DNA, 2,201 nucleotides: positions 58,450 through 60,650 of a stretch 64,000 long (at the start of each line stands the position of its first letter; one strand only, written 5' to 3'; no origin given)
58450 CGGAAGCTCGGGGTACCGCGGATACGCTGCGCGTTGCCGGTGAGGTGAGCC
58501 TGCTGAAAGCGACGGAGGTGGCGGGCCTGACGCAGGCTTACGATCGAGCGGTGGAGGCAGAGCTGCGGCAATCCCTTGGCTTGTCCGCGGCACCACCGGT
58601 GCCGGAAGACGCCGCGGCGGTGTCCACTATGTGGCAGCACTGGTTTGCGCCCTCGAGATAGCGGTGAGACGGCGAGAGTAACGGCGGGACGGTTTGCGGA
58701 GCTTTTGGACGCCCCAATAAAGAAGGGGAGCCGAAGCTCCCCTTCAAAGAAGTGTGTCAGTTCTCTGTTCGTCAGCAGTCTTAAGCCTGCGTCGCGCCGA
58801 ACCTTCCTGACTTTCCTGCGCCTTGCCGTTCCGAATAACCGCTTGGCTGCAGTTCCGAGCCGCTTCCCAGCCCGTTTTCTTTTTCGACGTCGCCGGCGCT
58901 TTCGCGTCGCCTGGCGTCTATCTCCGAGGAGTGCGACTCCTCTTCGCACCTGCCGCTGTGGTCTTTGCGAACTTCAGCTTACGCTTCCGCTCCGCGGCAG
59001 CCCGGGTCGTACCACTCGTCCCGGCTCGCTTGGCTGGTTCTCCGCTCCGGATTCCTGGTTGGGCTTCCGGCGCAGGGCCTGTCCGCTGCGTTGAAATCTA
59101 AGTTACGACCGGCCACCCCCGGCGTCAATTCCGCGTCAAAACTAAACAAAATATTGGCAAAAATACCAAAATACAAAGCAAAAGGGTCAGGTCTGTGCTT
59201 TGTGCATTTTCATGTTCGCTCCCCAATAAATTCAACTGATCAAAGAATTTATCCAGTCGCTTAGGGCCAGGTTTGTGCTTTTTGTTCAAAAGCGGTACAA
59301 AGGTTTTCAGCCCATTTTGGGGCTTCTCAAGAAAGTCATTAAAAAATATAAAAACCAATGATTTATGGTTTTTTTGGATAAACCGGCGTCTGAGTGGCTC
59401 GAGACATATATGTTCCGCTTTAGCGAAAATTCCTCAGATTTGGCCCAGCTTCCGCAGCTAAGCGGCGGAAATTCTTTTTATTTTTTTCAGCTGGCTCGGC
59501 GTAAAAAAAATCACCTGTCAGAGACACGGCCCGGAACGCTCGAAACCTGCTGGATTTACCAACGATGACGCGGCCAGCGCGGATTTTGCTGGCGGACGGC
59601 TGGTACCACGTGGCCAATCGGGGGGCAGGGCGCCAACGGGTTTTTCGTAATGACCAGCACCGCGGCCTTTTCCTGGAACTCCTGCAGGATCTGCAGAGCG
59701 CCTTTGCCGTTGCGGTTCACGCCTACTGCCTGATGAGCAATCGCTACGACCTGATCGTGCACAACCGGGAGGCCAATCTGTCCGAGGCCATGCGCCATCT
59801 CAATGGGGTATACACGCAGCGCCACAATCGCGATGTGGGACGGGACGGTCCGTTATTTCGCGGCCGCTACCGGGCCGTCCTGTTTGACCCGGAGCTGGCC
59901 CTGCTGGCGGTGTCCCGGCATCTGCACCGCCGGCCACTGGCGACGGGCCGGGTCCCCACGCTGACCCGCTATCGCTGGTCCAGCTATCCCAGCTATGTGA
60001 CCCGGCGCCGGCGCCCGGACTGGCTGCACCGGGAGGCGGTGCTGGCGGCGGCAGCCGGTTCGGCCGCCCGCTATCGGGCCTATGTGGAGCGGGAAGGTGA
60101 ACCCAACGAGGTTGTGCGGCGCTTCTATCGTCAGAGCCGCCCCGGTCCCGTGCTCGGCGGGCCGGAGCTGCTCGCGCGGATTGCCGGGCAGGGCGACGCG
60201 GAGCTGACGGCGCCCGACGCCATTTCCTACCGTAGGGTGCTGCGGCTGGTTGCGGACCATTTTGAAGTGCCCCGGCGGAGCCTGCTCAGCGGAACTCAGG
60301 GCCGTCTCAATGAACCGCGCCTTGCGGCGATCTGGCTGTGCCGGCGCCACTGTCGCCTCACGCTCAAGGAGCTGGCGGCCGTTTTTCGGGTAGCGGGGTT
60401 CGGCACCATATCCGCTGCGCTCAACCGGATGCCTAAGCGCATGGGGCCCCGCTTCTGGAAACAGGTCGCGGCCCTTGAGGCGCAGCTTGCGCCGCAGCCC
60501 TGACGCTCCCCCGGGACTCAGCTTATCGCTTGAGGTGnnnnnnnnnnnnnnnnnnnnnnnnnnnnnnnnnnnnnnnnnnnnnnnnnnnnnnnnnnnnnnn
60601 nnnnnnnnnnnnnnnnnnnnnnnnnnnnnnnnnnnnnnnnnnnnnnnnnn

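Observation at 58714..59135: Gene-free gap after glnE holds a purine-rich, GGA-dense minus-strand unit with its own terminator: candidate CsrB/Rsm-type sponge sRNA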

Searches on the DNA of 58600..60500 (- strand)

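Call 5: search_rna_families(source=window, start=58600, end=59620, threshold=evalue, max_evalue=10, show_alignments=3)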
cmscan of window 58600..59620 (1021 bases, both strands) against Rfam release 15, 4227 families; matches with E-value up to 10: 4.
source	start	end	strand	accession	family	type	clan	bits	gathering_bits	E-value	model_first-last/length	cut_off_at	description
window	59339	59487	+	RF00242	ctRNA_pT181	Gene; antisense;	-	24.1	56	1.5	1-94/94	no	ctRNA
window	59172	59258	-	RF04339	Plastid-psbJ-3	Cis-reg;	CL00152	19.2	61.7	1.9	1-125/125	no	Plastid-psbJ-3 3UTR RNA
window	59341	59478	-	RF02053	STnc430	Gene; sRNA;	-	18.3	47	4.9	1-162/162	no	Enterobacterial sRNA STnc430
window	59304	59328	+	RF01338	CRISPR-DR25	Gene; CRISPR;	CL00014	15.9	36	7.3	1-25/25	no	CRISPR RNA direct repeat element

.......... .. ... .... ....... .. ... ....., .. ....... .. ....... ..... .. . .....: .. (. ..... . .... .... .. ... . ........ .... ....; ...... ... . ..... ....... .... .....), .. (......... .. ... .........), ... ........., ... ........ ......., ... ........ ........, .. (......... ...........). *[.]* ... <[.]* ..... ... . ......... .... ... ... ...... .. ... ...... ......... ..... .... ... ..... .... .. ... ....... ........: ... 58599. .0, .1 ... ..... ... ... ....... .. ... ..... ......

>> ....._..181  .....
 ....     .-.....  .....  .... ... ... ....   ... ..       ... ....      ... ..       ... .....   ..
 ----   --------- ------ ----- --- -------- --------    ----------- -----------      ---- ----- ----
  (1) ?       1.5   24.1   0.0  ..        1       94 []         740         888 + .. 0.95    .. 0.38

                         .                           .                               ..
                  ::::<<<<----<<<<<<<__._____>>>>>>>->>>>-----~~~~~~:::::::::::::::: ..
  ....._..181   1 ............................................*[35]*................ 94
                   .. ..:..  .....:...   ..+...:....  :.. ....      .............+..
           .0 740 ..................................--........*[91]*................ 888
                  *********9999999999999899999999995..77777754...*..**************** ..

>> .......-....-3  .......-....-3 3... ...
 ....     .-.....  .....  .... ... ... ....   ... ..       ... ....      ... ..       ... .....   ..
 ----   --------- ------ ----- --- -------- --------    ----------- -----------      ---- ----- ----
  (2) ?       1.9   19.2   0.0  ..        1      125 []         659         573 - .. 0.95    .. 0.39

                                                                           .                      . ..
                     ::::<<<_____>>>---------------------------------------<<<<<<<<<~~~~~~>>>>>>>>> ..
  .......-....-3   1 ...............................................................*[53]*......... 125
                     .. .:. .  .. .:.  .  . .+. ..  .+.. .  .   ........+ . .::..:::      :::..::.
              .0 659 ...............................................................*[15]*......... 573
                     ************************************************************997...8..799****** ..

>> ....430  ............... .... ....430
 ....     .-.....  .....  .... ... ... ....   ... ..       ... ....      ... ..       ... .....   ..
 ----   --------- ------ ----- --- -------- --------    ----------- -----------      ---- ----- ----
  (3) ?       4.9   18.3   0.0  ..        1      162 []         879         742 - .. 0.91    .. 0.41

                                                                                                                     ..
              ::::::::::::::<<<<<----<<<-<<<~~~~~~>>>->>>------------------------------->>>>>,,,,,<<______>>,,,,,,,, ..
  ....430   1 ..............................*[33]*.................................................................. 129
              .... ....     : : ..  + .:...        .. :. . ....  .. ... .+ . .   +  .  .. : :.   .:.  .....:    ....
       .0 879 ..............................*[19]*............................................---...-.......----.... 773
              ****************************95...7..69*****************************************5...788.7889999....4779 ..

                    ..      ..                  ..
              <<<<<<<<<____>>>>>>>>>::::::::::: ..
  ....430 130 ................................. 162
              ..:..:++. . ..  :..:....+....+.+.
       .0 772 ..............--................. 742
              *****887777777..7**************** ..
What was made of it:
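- The window gives no Rfam Csr or Rsm hit at E<=10 (call 5).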

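Call 61: search_dna_similar(query=window:58715-59300:-, collection=plasmids, mode=distant, max_evalue=0.001, max_rows=10)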
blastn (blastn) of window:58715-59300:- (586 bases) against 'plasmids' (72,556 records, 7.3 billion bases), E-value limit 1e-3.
No match.

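Call 70: search_rna_families(sources=[L017, L021, L029, L014], threshold=evalue, max_evalue=1)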
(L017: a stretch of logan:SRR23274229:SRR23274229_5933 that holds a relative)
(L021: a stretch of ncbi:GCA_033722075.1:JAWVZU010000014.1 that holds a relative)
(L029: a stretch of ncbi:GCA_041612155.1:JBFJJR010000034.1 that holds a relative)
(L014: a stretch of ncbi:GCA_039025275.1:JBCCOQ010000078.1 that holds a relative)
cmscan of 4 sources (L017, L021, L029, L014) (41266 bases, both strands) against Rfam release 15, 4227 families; matches with E-value up to 1: 3.
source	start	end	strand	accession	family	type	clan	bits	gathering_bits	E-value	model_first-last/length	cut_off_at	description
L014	3425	3463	-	RF03756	mir-4891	Gene; miRNA;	-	24.5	100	0.73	23-61/88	no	mir-4891 microRNA precursor family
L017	2728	2780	-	RF01675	CrcZ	Gene; sRNA;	-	20.6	95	0.13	316-370/398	no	Pseudomonas sRNA CrcZ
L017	5194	5231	-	RF01675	CrcZ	Gene; sRNA;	-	18.7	95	0.47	328-367/398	no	Pseudomonas sRNA CrcZ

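Call 72: search_rna_families(source=L017, start=2650, end=3200, threshold=evalue, max_evalue=10, show_alignments=2)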
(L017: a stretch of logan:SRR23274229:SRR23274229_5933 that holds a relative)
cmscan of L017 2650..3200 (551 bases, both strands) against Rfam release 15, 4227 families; matches with E-value up to 10: 8.
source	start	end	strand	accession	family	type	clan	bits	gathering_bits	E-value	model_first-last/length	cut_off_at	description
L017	2728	2780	-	RF01675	CrcZ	Gene; sRNA;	-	20.6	95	0.0018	316-370/398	no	Pseudomonas sRNA CrcZ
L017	2699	2764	+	RF02029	sraA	Gene; sRNA;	-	20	56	1.6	1-95/95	no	sraA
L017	2969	3032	+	RF01521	CC1840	Gene; sRNA;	-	16.6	50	9.4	1-95/95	no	caulobacter sRNA CC1840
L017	2664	2802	-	RF00306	snoZ178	Gene; snRNA; snoRNA; CD-box;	-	16.1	100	1.2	1-152/152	no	Small nucleolar RNA Z178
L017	2715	2908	-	RF00084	CsrC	Gene; sRNA;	CL00106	15.8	61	0.015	1-255/255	no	CsrC RNA family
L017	2955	3007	+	RF03847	mir-1538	Gene; miRNA;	-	14.8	78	6.2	1-58/58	no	mir-1538 microRNA precursor family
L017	2730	2775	-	RF00214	Retro_dr1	Cis-reg;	-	13.1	42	9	1-90/90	no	Retrovirus direct repeat 1 (dr1)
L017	2714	2759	+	RF01675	CrcZ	Gene; sRNA;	-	8.9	95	4.5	322-370/398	no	Pseudomonas sRNA CrcZ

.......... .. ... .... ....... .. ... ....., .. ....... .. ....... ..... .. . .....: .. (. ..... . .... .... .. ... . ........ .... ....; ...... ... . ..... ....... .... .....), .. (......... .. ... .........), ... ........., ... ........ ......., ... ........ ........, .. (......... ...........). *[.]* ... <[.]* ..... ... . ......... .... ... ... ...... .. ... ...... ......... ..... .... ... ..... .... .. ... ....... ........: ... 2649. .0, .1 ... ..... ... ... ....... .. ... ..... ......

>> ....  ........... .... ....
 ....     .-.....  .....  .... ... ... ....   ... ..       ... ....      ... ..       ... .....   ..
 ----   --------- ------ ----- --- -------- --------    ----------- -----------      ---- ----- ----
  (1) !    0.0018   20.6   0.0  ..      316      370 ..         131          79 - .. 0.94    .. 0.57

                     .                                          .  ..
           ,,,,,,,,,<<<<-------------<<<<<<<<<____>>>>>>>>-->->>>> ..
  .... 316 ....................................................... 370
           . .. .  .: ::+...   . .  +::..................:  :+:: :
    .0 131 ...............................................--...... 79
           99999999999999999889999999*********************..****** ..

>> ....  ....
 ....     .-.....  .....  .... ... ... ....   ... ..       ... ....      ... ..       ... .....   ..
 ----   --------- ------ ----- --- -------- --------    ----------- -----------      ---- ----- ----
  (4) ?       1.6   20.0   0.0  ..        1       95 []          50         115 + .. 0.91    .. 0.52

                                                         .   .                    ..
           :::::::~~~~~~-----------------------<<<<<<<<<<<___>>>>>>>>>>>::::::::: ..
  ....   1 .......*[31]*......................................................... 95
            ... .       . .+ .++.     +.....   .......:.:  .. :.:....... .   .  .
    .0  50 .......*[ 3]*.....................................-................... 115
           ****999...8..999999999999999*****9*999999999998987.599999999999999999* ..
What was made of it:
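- On CsrB/CsrC/Rsm sponge RNAs: One homologue gives CsrC at 15.8 bits against 61 (call 72).
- On CrcZ/CrcY Hfq sponge: 20.6 bits against 95, covering the terminator hairpin only (calls 70, 72).
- One homologue gives a weak CsrC hit (15.8 bits against a 61-bit gathering score, L017b; call 72). Rfam CrcZ hits give 20.6 and 18.7 bits (calls 70, 72).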

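Call 86: build_rna_model(alignment_id=A7)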
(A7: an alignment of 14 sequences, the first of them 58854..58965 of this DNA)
Model R1 built from alignment A7 (14 sequences, 114 columns); structure: RNAalifold consensus.
model positions 112; base pairs 18; branch points 2; effective number of sequences 1.44; information 0.591 bits per position. Calibrated on 0.2 Mb of random sequence (short: E-values are rough).
structure used (alignment columns):
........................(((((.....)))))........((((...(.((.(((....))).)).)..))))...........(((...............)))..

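Call 87: search_with_rna_model(model_id=R1, sources=[window, L001, L002, L003, L004, L005, L006, L007, L008, L009, L010, L011, L012, L013, L014, L015, L017, L018, L020, L021, L022, L024, L026, L027, L028, L029], max_evalue=1)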
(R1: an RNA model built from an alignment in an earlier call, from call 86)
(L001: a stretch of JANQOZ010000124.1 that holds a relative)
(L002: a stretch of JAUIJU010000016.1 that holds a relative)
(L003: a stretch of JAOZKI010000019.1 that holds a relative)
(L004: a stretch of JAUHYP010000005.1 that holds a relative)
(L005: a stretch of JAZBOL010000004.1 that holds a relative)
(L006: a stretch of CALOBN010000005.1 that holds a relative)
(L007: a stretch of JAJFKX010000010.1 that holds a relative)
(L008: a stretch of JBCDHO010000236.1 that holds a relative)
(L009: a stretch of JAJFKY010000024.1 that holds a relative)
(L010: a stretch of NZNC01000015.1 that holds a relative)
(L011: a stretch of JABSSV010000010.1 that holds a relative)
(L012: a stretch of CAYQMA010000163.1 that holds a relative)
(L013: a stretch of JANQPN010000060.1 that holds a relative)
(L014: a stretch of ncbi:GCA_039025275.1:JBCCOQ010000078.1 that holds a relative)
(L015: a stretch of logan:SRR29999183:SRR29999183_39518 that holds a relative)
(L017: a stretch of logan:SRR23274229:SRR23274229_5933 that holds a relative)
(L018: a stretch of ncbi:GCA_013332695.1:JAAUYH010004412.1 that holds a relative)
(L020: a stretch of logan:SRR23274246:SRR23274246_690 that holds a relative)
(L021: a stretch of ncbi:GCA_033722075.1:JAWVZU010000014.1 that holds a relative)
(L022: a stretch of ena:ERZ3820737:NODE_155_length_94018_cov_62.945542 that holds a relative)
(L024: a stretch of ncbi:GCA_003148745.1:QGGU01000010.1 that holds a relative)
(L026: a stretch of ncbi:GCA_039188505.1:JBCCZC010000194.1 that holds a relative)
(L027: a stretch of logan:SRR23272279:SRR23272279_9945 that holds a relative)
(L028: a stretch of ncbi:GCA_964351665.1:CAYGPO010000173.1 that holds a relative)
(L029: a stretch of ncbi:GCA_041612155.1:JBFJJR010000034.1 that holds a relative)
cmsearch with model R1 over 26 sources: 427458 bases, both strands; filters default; matches with E-value up to 1: 20.
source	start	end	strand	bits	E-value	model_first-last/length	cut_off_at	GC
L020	5271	5382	-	129.5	2e-34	1-112/112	no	0.62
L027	4299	4410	-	128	5.1e-34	1-112/112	no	0.62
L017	5325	5436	-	128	5.3e-34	1-112/112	no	0.6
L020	2818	2929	-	126.7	1.2e-33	1-112/112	no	0.58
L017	2861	2972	-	125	3.8e-33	1-112/112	no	0.62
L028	4307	4417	-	123.5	9.7e-33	1-112/112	no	0.58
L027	1821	1932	-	119.3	1.5e-31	1-112/112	no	0.6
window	58854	58965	-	118.6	2.4e-31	1-112/112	no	0.63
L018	5244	5356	-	118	3.5e-31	1-112/112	no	0.61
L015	5310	5420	-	116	1.3e-30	1-112/112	no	0.58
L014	5294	5405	-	115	2.5e-30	1-112/112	no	0.63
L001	12964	13075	-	113.7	5.8e-30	1-112/112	no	0.62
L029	2310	2420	-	109.4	1e-28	1-112/112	no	0.6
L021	5267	5380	-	105.4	1.3e-27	1-112/112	no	0.67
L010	7751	7823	+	16.6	0.019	1-112/112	no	0.58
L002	4205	4293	-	12.9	0.21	1-112/112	no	0.67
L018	10141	10274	-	12.1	0.35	1-112/112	no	0.69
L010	10740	10815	-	11.6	0.49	1-112/112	no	0.68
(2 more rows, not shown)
